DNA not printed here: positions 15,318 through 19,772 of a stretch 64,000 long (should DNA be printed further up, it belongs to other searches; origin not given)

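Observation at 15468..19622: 1384-aa secreted protein with no recognisable catalytic signature in the middle of a transporter operon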

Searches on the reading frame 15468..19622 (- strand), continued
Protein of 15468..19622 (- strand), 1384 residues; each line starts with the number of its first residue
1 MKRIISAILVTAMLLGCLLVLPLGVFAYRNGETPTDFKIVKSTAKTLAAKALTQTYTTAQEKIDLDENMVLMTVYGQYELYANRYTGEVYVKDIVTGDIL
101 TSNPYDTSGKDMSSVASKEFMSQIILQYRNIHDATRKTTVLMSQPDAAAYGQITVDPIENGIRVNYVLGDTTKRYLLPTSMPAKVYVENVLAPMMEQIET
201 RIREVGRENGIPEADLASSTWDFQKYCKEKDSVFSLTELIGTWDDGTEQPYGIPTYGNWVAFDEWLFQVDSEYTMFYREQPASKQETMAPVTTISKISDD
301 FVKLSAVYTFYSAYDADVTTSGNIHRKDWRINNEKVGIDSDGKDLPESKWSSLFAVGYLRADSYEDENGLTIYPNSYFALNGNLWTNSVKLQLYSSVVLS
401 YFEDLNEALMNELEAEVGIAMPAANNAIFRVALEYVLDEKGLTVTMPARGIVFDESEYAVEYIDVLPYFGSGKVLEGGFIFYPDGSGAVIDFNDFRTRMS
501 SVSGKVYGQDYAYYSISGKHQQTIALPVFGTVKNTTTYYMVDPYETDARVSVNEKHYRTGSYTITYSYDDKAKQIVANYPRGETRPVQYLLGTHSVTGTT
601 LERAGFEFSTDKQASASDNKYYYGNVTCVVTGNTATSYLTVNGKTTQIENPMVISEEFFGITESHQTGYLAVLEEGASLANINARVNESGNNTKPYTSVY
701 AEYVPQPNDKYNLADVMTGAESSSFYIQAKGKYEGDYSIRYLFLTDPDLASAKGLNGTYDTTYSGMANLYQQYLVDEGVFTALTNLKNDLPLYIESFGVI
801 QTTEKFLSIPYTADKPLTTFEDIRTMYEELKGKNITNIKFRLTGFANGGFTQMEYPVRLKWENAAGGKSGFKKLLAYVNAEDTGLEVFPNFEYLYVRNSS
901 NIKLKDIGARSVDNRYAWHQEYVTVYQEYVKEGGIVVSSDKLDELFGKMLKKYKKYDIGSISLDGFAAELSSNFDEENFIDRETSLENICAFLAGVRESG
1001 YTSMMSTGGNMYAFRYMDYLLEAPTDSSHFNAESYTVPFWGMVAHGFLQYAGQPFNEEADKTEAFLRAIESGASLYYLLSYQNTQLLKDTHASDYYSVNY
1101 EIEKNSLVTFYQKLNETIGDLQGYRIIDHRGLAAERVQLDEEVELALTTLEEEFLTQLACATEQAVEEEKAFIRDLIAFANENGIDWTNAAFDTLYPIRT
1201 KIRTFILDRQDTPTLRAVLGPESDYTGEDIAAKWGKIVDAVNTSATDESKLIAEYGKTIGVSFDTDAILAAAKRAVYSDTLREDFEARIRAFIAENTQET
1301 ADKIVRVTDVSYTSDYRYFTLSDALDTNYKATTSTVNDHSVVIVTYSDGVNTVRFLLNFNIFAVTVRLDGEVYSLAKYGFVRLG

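Call 25: predict_structure(alignment_id=A2)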
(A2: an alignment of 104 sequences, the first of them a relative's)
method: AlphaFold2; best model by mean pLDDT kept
length: 1172 residues; sequences in the alignment: 104
mean_pLDDT: 88.8   pTM: 0.82
mean pLDDT of the five models: 88.8, 88.0, 86.0, 85.9, 85.4
residues with pLDDT >= 90: 723; 70-90: 386; 50-70: 52; < 50: 11
segments of 3 or more residues with pLDDT < 50: 24-32
pLDDT, mean of each block of 10 residues (from residue 1): 60 67 42 62 86 90 96 95 89 96 95 88 68 93 85 93 92 94 84 93 94 93 90 89 90 92 91 89 92 91 81 90 91 91 82 89 91 81 95 95 91 90 93 91 92 88 91 80 93 93 87 96 94 90 87 67 61 81 96 89 92 97 92 90 92 84 96 96 96 89 91 96 92 94 85 83 85 83 85 93 92 94 87 91 96 94 95 93 87 96 90 90 95 91 85 93 93 95 94 88 91 93 87 85 91 85 92 92 79 87 84 86 92 95 96 92 95 84
secondary structure, 60 per line:
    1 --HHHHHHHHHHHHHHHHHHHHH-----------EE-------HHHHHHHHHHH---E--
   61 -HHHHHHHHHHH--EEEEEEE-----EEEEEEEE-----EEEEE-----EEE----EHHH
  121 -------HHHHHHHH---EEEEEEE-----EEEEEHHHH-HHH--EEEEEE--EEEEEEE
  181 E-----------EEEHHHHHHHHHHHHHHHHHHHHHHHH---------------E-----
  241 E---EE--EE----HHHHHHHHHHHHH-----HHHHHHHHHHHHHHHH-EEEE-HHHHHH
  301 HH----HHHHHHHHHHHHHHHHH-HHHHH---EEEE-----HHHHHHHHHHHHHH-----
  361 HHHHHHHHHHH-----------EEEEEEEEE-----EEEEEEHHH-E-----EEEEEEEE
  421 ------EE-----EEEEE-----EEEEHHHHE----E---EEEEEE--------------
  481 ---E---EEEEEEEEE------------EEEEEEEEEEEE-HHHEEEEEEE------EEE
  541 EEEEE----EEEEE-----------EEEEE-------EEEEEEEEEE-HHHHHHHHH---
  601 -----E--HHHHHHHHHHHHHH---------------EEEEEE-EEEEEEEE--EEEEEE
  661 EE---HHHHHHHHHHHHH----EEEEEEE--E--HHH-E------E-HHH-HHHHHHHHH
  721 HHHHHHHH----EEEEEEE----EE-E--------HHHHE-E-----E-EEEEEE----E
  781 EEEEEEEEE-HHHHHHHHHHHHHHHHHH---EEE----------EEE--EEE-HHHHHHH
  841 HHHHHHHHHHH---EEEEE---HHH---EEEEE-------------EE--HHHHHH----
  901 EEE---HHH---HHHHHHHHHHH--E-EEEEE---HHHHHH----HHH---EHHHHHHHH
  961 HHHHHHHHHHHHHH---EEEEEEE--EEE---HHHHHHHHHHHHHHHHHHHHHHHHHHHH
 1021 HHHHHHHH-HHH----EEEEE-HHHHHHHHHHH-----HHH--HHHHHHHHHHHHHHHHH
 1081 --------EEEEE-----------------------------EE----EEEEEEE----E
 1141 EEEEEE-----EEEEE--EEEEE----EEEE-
elements in order (helices of 4 or more, strands of 3 or more residues): H3-23 H44-54 H62-72 E75-81 E87-94 E100-104 E110-112 H128-135 E139-145 E151-155 H156-159 E166-171 E174-181 E193-195 H196-219 H255-267 H273-288 E290-293 H295-302 H307-323 H325-329 E333-336 H342-355 H361-371 E383-391 E397-402 E413-420 E434-438 E444-447 H448-451 E461-466 E488-496 E509-520 E525-531 E538-545 E550-554 E566-570 E578-587 H589-597 H609-622 E638-643 E645-652 E655-662 H666-678 E683-689 H712-728 E733-739 H756-759 E770-775 E780-789 H791-808 E812-814 E825-827 E830-832 H834-851 E855-859 E869-873 H891-896 E901-903 H913-923 E928-932 H936-941 H953-974 E978-984 E987-989 H993-1028 E1037-1041 H1043-1053 H1064-1080 E1089-1093 E1129-1135 E1140-1146 E1152-1156 E1159-1163 E1168-1171

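Call 29: fold_search(model_id=the predicted structure, library=pdb)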
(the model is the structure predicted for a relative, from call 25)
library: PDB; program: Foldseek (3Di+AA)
matches with E <= 10: 550; with E <= 0.001: 71
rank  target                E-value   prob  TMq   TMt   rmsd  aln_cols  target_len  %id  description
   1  5opq_A                1.8e-22  1.00  0.37  0.62   8.8       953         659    9  A 3,6-anhydro-D-galactosidase produced by Zobellia galactanivorans. This is an exo-lytic enzyme that hydrolyzes termin (released 2017-11-29)
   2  5opq_D                7.0e-22  1.00  0.38  0.63   8.8       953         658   10  A 3,6-anhydro-D-galactosidase produced by Zobellia galactanivorans. This is an exo-lytic enzyme that hydrolyzes termin (released 2017-11-29)
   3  8rzk_A                4.2e-21  1.00  0.37  0.62   8.9       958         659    9  The Michaelis complex of ZgGH129 D486N from Zobellia galactanivorans with neo-b/k-oligo-carrageenan tetrasaccharide (b (released 2024-07-31)
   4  5wzp_A                7.1e-19  1.00  0.33  0.59   9.2       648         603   11  Alpha-N-acetylgalactosaminidase NagBb from Bifidobacterium bifidum - ligand free (released 2017-06-07)
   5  5wzn_A                6.2e-18  1.00  0.33  0.58   9.2       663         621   10  Alpha-N-acetylgalactosaminidase NagBb from Bifidobacterium bifidum - GalNAc complex (released 2017-06-07)
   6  5wzr_A                9.6e-17  1.00  0.34  0.59   7.1       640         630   12  Alpha-N-acetylgalactosaminidase NagBb from Bifidobacterium bifidum - Gal-NHAc-DNJ complex (released 2017-06-07)
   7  5wzq_A                9.6e-17  1.00  0.32  0.57   9.3       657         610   12  Alpha-N-acetylgalactosaminidase NagBb from Bifidobacterium bifidum - quadruple mutant (released 2017-06-07)
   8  5wzn_B                1.4e-16  1.00  0.34  0.60   7.4       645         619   12  Alpha-N-acetylgalactosaminidase NagBb from Bifidobacterium bifidum - GalNAc complex (released 2017-06-07)
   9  5wzp_B                1.6e-16  1.00  0.32  0.58   7.6       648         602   11  Alpha-N-acetylgalactosaminidase NagBb from Bifidobacterium bifidum - ligand free (released 2017-06-07)
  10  5wzr_B                2.4e-16  1.00  0.33  0.57   7.9       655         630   11  Alpha-N-acetylgalactosaminidase NagBb from Bifidobacterium bifidum - Gal-NHAc-DNJ complex (released 2017-06-07)
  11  5wzq_B                7.2e-16  1.00  0.33  0.58   8.1       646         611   11  Alpha-N-acetylgalactosaminidase NagBb from Bifidobacterium bifidum - quadruple mutant (released 2017-06-07)
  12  5aeg_A                5.0e-11  1.00  0.26  0.42  11.5       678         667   11  A bacterial protein structure in glycoside hydrolase family 31. (released 2016-02-10)
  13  5aee_A                5.3e-11  1.00  0.26  0.42  11.3       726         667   10  A bacterial protein structure in glycoside hydrolase family 31 (released 2016-02-10)
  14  5aeg_B                1.0e-10  1.00  0.27  0.43   9.6       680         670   10  A bacterial protein structure in glycoside hydrolase family 31. (released 2016-02-10)
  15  5oht_A                1.3e-10  1.00  0.24  0.40  11.0       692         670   10  A GH31 family sulfoquinovosidase from E. coli in complex with aza-sugar inhibitor IFGSQ (released 2018-08-08)
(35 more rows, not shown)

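Call 55: find_encoding_contigs(protein=window:15468-19622:-, flank=2000, max_places=3)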
Protein window:15468-19622:- (1384 aa): 1 contig read that carries it; 1 place shown.
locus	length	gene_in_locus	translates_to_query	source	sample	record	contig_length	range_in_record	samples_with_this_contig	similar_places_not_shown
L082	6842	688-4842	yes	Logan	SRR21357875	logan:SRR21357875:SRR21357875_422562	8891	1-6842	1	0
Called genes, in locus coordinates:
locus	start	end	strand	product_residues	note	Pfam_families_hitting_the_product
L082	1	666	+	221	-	?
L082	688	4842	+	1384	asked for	PF18952:DUF5696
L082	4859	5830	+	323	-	PF00528:BPD_transp_1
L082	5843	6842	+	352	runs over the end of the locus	PF00528:BPD_transp_1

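Call 66: search_protein_families(library=pfam, alignment_id=A3, max_evalue=0.00001)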
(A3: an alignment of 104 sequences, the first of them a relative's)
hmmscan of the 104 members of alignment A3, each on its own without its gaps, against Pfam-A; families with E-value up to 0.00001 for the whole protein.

A. member 1, L001:1011-2033:- (341 aa): 1 family
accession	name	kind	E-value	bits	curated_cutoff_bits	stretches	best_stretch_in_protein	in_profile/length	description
PF00480.26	ROK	-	9.3e-62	209.6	22.9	1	25-339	1-290/294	ROK family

B. families by the number of members that match (of 104 scanned): 82 families (the first 25 are shown)
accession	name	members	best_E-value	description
PF03054.22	tRNA_Me_trans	12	1.7e-63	tRNA methyl transferase HUP domain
PF20259.3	tRNA_Me_trans_M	12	3.8e-19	tRNA methyl transferase PRC-barrel domain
PF20258.4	tRNA_Me_trans_C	12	1.8e-14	Aminomethyltransferase beta-barrel domain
PF01458.23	SUFBD_core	7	4.7e-27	SUF system FeS cluster assembly, SufBD core domain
PF00266.25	Aminotran_5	4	5.8e-67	Aminotransferase class-V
PF13458.12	Peripla_BP_6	4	7.4e-35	Periplasmic binding protein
PF00793.26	DAHP_synth_1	3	1.3e-47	DAHP synthetase I family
PF00005.33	ABC_tran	3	6.5e-27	ABC transporter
PF01094.35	ANF_receptor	3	1.2e-18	Receptor family ligand binding region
PF24167.1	DUF7411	3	8.2e-08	Family of unknown function (DUF7411)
PF13433.12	Peripla_BP_5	3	2.8e-07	Periplasmic binding protein domain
PF00480.26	ROK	2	2.8e-65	ROK family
PF12072.13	RNase_Y_N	2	2.7e-57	RNase Y N-terminal region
PF01189.24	Methyltr_RsmB-F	2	2.6e-46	16S rRNA methyltransferase RsmB/F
PF01966.28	HD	2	2.4e-22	HD domain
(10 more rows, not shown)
